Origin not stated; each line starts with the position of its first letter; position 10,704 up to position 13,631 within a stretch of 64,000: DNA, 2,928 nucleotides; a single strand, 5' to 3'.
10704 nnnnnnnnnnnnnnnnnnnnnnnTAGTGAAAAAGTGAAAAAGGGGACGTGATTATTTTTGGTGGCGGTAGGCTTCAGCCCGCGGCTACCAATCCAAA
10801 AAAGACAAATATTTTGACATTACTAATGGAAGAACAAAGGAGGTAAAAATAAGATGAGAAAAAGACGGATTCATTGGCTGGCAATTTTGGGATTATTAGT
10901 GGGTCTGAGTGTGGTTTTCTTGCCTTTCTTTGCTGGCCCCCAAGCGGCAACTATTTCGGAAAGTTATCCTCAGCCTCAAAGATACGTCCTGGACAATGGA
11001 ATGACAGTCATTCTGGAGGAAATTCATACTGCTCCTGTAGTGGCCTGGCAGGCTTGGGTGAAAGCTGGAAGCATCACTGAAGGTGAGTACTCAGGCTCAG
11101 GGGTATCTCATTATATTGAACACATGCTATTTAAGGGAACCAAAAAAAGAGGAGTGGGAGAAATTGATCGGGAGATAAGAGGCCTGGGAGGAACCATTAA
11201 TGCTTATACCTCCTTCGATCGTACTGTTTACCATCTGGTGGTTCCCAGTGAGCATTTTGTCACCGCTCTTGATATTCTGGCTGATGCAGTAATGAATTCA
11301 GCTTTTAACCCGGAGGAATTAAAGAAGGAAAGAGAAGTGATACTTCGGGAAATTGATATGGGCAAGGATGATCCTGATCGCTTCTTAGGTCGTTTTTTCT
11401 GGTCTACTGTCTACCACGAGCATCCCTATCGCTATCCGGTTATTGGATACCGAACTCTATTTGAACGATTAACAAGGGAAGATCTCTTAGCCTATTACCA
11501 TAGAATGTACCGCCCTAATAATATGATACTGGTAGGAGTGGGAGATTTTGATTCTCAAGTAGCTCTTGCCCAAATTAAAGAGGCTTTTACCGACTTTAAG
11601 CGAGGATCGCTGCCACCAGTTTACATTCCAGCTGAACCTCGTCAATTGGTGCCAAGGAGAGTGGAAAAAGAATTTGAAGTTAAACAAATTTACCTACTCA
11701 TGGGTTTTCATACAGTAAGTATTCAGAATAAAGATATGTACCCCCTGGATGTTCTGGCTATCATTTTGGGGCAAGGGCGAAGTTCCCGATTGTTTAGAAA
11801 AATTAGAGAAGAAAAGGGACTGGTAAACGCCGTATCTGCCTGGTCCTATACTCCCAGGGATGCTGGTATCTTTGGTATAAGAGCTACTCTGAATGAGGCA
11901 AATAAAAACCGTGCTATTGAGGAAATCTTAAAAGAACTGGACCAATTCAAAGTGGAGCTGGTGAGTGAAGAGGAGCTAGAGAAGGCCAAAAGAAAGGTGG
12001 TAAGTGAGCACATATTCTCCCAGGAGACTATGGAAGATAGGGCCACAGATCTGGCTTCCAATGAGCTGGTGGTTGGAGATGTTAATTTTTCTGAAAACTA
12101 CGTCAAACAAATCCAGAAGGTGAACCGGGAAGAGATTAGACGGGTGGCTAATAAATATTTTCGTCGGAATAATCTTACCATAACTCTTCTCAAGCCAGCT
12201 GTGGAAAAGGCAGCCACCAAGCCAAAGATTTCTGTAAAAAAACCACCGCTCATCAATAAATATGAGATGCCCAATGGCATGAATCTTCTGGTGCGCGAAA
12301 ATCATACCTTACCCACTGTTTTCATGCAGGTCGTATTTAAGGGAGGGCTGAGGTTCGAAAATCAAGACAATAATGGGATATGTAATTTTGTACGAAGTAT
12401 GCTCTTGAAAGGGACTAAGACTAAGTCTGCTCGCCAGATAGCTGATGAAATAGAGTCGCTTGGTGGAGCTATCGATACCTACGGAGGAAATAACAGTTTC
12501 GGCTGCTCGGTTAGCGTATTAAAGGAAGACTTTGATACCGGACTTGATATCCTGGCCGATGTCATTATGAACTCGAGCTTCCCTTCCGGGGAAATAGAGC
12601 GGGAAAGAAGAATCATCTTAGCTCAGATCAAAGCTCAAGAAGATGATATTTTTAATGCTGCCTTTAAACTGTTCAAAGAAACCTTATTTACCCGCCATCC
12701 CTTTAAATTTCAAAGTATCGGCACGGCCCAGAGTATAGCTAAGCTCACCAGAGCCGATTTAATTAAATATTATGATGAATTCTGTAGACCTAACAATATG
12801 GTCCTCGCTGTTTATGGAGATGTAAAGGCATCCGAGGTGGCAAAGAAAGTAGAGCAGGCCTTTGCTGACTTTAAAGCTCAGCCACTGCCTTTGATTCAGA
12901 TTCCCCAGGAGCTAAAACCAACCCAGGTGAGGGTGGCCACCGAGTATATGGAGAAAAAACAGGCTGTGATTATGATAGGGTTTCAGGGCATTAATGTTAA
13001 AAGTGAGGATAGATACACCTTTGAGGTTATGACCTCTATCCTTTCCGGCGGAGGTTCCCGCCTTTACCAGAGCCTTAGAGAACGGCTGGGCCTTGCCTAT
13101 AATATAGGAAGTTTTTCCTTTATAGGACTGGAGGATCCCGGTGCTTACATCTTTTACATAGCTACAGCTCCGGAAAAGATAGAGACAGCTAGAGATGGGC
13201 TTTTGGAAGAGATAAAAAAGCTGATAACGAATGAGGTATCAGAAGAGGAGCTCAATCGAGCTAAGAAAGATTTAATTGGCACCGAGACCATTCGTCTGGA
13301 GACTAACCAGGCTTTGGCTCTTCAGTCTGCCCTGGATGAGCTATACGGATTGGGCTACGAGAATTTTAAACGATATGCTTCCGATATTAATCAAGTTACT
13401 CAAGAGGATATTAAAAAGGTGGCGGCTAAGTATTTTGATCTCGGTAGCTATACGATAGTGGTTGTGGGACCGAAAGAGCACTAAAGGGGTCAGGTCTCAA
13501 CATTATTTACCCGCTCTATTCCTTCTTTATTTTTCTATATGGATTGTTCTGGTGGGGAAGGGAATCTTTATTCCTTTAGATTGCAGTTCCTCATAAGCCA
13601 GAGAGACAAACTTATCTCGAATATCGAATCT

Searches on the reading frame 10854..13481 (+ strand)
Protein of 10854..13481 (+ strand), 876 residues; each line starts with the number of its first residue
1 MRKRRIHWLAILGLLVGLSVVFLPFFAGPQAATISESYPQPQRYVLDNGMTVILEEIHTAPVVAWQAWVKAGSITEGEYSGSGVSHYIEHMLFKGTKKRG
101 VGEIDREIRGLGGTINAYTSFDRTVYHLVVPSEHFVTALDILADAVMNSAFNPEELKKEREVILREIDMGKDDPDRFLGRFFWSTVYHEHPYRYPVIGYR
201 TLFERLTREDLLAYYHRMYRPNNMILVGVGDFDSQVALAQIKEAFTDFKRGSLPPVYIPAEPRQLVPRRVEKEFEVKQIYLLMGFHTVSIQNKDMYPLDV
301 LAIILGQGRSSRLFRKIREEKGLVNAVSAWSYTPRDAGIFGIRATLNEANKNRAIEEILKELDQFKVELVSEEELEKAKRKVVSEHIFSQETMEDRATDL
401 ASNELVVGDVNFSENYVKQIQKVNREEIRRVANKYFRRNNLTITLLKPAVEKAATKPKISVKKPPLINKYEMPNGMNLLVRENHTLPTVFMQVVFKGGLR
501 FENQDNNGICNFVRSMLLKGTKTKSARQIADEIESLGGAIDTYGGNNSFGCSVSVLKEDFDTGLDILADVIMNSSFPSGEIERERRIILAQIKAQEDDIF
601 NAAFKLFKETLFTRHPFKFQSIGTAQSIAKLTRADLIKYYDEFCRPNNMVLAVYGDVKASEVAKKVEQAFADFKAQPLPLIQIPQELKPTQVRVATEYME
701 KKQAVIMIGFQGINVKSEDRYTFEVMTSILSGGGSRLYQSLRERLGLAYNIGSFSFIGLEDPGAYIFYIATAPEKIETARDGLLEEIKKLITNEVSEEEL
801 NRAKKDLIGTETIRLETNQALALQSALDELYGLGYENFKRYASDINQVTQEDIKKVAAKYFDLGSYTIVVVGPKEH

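Call 58: search_protein_families(library=pfam, proteins=[window:10854-13481:+], max_evalue=0.00001)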
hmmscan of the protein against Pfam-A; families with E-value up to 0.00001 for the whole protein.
window:10854-13481:+ (876 aa): 2 families
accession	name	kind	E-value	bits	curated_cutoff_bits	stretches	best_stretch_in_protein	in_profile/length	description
PF05193.26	Peptidase_M16_C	-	8.2e-87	290.2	23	2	206-381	2-180/181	Peptidase M16 inactive domain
PF00675.25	Peptidase_M16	-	9.9e-59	198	22.3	2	52-197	2-146/149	Insulinase (Peptidase family M16)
